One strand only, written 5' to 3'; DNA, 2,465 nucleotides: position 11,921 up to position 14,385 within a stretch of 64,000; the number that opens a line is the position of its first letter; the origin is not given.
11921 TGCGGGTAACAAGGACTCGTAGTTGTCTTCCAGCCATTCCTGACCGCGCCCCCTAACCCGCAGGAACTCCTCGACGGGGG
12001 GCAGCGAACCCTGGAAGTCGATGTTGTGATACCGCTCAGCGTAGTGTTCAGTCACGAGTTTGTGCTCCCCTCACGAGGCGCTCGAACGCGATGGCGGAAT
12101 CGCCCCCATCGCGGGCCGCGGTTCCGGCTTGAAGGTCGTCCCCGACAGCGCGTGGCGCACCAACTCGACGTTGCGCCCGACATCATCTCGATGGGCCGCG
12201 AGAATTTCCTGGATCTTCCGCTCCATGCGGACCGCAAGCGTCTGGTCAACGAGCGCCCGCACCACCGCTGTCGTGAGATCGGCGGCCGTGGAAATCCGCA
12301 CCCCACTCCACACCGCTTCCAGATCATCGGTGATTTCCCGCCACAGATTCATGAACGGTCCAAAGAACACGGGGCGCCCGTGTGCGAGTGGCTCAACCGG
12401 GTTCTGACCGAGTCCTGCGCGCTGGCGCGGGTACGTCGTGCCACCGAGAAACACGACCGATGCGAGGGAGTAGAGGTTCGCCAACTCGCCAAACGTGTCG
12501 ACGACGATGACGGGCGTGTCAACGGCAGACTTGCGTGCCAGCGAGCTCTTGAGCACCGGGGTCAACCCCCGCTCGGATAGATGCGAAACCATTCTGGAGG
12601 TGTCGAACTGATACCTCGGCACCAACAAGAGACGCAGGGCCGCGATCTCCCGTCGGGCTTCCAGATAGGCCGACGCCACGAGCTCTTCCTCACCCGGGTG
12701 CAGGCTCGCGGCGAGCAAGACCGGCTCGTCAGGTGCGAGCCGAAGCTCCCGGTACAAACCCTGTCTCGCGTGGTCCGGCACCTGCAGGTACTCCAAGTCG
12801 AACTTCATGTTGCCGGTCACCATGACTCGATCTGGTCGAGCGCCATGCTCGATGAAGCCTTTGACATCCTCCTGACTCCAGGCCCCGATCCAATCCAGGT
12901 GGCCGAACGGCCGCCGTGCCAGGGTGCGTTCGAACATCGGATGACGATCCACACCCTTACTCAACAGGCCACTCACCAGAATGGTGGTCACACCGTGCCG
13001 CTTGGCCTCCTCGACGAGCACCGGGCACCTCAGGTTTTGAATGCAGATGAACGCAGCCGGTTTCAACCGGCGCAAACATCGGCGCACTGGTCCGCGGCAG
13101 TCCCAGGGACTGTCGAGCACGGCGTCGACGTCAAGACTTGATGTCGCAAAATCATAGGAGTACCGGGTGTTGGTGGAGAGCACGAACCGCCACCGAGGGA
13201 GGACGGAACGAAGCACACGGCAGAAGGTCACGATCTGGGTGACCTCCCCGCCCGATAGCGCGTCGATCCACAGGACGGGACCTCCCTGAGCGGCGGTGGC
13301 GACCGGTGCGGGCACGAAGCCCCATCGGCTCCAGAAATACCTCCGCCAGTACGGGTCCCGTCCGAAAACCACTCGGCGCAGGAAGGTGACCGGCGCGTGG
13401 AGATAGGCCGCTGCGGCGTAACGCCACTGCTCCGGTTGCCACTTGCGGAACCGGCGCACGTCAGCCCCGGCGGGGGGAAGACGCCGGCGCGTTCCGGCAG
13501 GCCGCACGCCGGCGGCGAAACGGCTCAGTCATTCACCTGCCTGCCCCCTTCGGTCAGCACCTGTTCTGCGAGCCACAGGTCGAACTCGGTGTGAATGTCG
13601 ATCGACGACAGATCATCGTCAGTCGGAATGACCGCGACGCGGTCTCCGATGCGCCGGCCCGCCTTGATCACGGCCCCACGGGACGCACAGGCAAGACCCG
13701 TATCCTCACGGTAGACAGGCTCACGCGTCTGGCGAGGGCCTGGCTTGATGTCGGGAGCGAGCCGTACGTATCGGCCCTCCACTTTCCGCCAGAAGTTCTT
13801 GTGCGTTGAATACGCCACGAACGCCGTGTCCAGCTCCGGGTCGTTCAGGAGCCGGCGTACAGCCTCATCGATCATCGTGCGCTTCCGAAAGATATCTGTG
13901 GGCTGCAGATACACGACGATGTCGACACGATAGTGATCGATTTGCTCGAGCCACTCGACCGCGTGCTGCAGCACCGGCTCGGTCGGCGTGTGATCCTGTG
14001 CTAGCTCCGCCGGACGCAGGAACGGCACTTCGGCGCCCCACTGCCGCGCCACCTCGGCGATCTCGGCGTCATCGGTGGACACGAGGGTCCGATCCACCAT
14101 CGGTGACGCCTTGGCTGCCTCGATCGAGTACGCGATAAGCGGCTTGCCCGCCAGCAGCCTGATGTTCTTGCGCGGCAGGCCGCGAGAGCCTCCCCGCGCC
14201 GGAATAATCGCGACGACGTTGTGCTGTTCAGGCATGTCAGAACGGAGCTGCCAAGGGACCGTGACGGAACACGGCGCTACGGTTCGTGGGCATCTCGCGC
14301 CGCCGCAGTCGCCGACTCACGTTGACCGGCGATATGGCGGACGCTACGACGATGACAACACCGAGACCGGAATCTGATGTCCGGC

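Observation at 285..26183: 26-kb one-strand glycan cluster pairing nonulosonic-acid core genes with three radical-SAM enzymes and three SAM methyltransferases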

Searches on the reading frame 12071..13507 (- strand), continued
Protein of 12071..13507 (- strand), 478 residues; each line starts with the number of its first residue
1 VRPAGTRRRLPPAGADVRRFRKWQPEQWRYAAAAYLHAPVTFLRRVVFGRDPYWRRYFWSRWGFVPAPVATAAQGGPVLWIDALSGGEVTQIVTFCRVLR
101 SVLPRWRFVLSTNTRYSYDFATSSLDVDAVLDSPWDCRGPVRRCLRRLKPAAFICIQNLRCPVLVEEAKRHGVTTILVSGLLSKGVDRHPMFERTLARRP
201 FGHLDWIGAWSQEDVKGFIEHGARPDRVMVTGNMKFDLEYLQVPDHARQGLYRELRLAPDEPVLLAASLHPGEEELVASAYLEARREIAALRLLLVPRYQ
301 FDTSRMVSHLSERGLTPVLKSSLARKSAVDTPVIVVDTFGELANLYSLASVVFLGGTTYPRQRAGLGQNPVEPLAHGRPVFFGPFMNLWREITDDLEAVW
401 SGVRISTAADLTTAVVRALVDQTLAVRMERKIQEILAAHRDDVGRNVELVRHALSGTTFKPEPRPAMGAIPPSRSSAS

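Call 71: find_encoding_contigs(protein=P0190, flank=10000, max_places=1)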
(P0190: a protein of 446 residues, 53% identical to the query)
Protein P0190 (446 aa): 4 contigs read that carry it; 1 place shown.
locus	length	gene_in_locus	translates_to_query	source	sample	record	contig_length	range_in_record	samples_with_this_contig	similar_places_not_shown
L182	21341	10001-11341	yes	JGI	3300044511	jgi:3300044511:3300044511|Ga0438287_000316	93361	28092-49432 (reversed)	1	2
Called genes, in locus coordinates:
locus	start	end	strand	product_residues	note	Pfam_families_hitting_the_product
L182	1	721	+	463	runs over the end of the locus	PF13231:PMT_2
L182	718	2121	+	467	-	-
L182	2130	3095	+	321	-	PF13489:Methyltransf_23, PF13649:Methyltransf_25, PF13847:Methyltransf_31 (weak), PF08241:Methyltransf_11, PF08242:Methyltransf_12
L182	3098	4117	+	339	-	PF01408:GFO_IDH_MocA, PF22725:GFO_IDH_MocA_C3, PF02894:GFO_IDH_MocA_C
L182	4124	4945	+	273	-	PF13489:Methyltransf_23, PF02353:CMAS, PF13847:Methyltransf_31, PF08241:Methyltransf_11, PF08242:Methyltransf_12, PF13649:Methyltransf_25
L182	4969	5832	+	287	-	PF00793:DAHP_synth_1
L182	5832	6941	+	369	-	PF08501:Shikimate_dh_N, PF01488:Shikimate_DH (weak)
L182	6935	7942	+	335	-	PF03102:NeuB, PF08666:SAF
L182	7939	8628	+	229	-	PF00535:Glycos_transf_2, PF10111:Glyco_tranf_2_2 (weak), PF13641:Glyco_tranf_2_3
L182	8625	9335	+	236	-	PF02348:CTP_transf_3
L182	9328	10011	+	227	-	PF02348:CTP_transf_3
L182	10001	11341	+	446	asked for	PF04413:Glycos_transf_N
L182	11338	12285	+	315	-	PF04321:RmlD_sub_bind (weak), PF01370:Epimerase, PF16363:GDP_Man_Dehyd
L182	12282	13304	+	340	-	-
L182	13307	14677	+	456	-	PF03062:MBOAT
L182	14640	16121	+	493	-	PF13489:Methyltransf_23, PF07021:MetW (weak), PF13847:Methyltransf_31, PF08241:Methyltransf_11, PF08242:Methyltransf_12, PF13649:Methyltransf_25, PF00535:Glycos_transf_2, PF13641:Glyco_tranf_2_3, +2 more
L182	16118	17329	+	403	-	PF13439:Glyco_transf_4, PF13579:Glyco_trans_4_4, PF00534:Glycos_transf_1, PF13692:Glyco_trans_1_4, PF13524:Glyco_trans_1_2 (faint)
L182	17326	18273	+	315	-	PF03706:LPG_synthase_TM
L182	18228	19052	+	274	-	PF13489:Methyltransf_23, PF01209:Ubie_methyltran (weak), PF13847:Methyltransf_31, PF08241:Methyltransf_11, PF08242:Methyltransf_12, PF13649:Methyltransf_25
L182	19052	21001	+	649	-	PF13522:GATase_6, PF13537:GATase_7, PF00733:Asn_synthase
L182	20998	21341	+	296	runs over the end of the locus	PF00535:Glycos_transf_2, PF13641:Glyco_tranf_2_3 (weak)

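Call 72: find_encoding_contigs(protein=P0210, flank=10000, max_places=1)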
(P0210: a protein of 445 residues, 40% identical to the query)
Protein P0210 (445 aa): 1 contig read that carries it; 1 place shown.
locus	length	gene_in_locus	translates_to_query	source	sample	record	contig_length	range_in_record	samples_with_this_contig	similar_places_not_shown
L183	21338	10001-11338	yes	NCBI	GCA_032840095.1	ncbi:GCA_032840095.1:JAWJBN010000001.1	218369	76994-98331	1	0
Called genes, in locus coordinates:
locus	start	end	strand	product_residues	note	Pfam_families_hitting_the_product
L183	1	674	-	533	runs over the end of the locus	PF01839:FG-GAP (faint), PF13517:FG-GAP_3 (faint)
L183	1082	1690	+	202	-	PF12802:MarR_2 (weak), PF13412:HTH_24, PF22674:C2185-like_N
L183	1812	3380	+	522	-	PF04932:Wzy_C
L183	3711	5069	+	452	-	PF04055:Radical_SAM, PF13186:SPASM (faint)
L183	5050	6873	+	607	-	PF03102:NeuB, PF02348:CTP_transf_3, PF12804:NTP_transf_3 (weak)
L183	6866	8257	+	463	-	PF00535:Glycos_transf_2, PF10111:Glyco_tranf_2_2, PF13641:Glyco_tranf_2_3, PF02348:CTP_transf_3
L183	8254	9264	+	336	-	PF03102:NeuB, PF08666:SAF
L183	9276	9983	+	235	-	PF02348:CTP_transf_3, PF12804:NTP_transf_3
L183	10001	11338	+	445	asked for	PF04413:Glycos_transf_N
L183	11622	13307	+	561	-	PF01943:Polysacc_synt, PF13440:Polysacc_synt_3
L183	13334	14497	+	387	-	PF13439:Glyco_transf_4, PF13579:Glyco_trans_4_4, PF00534:Glycos_transf_1, PF13692:Glyco_trans_1_4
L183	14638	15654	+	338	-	PF03706:LPG_synthase_TM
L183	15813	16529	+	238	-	PF13522:GATase_6, PF13537:GATase_7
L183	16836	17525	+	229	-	PF00132:Hexapep, PF14602:Hexapep_2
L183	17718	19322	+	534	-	PF13231:PMT_2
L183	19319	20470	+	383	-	PF02350:Epimerase_2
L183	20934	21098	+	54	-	-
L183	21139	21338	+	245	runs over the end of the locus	PF00535:Glycos_transf_2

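Call 73: find_encoding_contigs(protein=P0204, flank=10000, max_places=1)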
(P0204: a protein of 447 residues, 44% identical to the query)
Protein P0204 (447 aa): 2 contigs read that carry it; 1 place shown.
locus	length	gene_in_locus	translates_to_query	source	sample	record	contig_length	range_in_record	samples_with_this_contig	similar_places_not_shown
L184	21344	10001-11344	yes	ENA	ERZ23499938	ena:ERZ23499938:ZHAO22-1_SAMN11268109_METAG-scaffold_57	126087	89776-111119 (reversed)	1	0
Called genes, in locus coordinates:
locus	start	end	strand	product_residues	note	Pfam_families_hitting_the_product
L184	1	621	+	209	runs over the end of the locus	PF02348:CTP_transf_3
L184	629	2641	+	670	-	PF13522:GATase_6, PF13537:GATase_7, PF00733:Asn_synthase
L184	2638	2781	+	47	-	-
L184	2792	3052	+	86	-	PF14063:DUF4254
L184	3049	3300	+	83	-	-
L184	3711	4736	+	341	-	PF03214:RGP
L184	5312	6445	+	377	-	-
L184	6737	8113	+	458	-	-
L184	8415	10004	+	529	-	-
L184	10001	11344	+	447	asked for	PF04413:Glycos_transf_N, PF13579:Glyco_trans_4_4 (weak)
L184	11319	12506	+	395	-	PF13439:Glyco_transf_4, PF13579:Glyco_trans_4_4, PF00534:Glycos_transf_1, PF13692:Glyco_trans_1_4, PF13524:Glyco_trans_1_2 (weak)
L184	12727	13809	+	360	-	PF02350:Epimerase_2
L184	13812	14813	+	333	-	PF01073:3Beta_HSD, PF01370:Epimerase, PF04321:RmlD_sub_bind, PF16363:GDP_Man_Dehyd, PF07993:NAD_binding_4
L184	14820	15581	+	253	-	PF00535:Glycos_transf_2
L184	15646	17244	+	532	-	-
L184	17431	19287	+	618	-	-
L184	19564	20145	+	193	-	PF13489:Methyltransf_23, PF13847:Methyltransf_31, PF08241:Methyltransf_11, PF08242:Methyltransf_12, PF13649:Methyltransf_25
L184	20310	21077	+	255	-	PF00535:Glycos_transf_2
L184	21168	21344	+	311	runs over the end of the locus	PF01073:3Beta_HSD, PF01370:Epimerase, PF04321:RmlD_sub_bind, PF16363:GDP_Man_Dehyd, PF07993:NAD_binding_4 (weak)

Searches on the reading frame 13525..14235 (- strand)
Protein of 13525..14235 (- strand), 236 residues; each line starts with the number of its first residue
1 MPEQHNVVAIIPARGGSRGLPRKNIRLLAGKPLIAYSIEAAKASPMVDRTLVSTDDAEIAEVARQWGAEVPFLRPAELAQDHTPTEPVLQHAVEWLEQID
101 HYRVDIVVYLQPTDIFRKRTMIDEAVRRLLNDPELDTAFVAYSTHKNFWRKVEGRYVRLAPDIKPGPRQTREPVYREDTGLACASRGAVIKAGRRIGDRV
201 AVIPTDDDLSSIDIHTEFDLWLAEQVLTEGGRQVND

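Call 7: search_protein_families(library=pfam, proteins=[window:13525-14235:-], max_evalue=0.001)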
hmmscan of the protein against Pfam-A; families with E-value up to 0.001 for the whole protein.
window:13525-14235:- (236 aa): 2 families
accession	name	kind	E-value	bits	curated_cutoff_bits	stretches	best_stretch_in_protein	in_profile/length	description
PF02348.25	CTP_transf_3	-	3e-25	89.7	22.6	1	8-143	1-128/217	Cytidylyltransferase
PF01128.25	IspD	-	0.00027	21.2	27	0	7-61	1-58/221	2-C-methyl-D-erythritol 4-phosphate cytidylyltransferase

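Call 10: search_protein_families(library=ncbifam, proteins=[window:13525-14235:-], max_evalue=0.001)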
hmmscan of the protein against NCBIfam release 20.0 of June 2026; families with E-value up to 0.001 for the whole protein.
window:13525-14235:- (236 aa): 7 families
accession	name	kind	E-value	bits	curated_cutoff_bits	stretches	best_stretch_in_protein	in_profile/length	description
TIGR03584.1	PseF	equivalog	3.2e-42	144.7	205.7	1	8-224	1-217/222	pseudaminic acid cytidylyltransferase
NF003952.0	PRK05450.1-5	subfamily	1.4e-16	60.4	193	1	6-143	2-130/250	3-deoxy-manno-octulosonate cytidylyltransferase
NF009905.0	PRK13368.1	subfamily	2.9e-15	56.3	255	1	6-142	2-127/243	3-deoxy-manno-octulosonate cytidylyltransferase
NF003950.0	PRK05450.1-3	subfamily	5.5e-15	55.4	234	1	6-144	2-132/248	3-deoxy-manno-octulosonate cytidylyltransferase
NF003948.0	PRK05450.1-1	equivalog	1.8e-10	40.4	281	1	4-144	3-134/248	3-deoxy-manno-octulosonate cytidylyltransferase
TIGR00466.1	kdsB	equivalog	6.9e-09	35.5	155.2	1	7-74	3-69/241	3-deoxy-manno-octulosonate cytidylyltransferase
TIGR00453.1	ispD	equivalog_domain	0.00023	20.7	181.3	0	9-66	2-62/219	2-C-methyl-D-erythritol 4-phosphate cytidylyltransferase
